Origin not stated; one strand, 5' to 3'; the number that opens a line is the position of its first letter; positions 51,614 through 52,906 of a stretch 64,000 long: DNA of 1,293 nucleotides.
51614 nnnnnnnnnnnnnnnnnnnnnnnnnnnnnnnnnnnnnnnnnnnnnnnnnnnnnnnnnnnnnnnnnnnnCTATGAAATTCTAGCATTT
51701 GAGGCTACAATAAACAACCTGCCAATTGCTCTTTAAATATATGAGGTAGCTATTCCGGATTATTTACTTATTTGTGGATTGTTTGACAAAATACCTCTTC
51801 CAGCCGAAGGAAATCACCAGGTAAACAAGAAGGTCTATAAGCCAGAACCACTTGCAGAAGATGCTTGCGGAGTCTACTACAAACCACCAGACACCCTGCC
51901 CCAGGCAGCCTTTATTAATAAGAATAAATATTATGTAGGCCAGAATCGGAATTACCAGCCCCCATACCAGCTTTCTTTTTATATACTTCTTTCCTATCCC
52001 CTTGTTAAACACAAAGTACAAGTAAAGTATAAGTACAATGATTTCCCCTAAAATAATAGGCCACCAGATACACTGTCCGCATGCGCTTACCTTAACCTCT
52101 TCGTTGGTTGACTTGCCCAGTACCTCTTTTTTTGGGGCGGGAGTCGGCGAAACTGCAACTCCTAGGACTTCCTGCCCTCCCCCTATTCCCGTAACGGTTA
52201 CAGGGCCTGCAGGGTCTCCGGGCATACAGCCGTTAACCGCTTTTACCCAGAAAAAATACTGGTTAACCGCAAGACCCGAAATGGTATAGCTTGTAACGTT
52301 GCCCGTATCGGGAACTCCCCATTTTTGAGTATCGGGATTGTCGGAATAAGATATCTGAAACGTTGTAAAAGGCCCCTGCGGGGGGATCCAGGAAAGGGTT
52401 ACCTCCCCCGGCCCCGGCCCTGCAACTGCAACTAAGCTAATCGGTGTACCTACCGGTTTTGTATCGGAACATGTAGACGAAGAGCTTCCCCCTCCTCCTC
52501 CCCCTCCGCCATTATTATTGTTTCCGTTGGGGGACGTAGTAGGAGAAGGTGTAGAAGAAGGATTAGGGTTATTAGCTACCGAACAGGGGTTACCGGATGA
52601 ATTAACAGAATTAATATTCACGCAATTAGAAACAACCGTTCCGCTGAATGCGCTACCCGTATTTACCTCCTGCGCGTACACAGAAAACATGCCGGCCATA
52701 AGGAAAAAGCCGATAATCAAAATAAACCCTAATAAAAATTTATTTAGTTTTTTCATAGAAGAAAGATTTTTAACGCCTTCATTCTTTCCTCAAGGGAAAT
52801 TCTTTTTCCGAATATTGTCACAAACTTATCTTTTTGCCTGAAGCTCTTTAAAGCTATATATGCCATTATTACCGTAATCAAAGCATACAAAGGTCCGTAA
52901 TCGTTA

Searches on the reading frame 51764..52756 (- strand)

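Call 4: search_protein_families(library=pfam, proteins=[window:51764-52756:-], max_evalue=0.01)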
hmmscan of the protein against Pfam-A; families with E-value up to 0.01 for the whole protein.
window:51764-52756:- (330 aa): 2 families
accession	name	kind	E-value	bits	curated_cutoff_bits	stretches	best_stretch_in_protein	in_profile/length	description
PF00041.27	fn3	-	9.5e-10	39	25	1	110-188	7-83/84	Fibronectin type III domain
PF09945.14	DUF2177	-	0.003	18.1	26.9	1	228-285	39-96/124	Predicted membrane protein (DUF2177)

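Call 9: search_protein_families(library=ncbifam, proteins=[window:51764-52756:-], max_evalue=0.01)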
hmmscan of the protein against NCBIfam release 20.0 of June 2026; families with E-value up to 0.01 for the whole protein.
window:51764-52756:- (330 aa): 0 families
